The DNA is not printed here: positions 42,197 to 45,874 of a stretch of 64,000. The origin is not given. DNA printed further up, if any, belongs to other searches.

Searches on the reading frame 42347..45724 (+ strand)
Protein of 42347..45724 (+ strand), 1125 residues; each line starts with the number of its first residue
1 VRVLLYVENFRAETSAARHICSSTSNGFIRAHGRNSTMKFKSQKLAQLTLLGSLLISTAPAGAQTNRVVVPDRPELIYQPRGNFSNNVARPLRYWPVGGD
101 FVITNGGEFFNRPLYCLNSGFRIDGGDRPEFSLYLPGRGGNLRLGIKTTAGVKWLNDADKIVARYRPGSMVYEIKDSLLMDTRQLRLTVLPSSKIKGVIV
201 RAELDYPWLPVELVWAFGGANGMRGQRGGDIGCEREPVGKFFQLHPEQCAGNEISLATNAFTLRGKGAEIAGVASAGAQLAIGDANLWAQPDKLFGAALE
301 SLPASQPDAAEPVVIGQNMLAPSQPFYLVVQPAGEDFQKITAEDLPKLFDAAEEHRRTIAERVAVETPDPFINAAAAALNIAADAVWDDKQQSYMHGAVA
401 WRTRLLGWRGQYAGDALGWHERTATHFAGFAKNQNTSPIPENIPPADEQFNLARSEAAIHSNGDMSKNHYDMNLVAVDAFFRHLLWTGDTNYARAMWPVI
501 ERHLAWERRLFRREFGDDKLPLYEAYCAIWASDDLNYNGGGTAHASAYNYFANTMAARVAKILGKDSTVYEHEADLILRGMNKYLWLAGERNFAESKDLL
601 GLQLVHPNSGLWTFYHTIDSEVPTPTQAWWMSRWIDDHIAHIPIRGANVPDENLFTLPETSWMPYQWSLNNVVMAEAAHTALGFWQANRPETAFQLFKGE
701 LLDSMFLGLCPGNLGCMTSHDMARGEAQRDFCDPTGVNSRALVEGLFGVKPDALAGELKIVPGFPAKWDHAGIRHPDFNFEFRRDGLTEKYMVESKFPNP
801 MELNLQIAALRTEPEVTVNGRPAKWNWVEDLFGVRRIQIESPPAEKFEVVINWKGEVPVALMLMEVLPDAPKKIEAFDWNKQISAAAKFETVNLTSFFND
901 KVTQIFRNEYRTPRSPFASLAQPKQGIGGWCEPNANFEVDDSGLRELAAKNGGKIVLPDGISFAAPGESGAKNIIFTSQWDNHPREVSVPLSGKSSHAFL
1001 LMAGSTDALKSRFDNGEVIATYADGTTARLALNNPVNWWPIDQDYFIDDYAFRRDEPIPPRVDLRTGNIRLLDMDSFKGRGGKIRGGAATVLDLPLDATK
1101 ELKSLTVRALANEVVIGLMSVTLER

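Call 10: search_protein_families(library=pfam, proteins=[window:42347-45724:+], max_evalue=0.001)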
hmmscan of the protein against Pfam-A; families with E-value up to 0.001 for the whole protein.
window:42347-45724:+ (1125 aa): 1 family
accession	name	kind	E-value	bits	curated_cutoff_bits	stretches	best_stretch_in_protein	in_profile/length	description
PF14614.12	DUF4450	-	7.3e-38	130.6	27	1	135-353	1-212/212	Domain of unknown function (DUF4450)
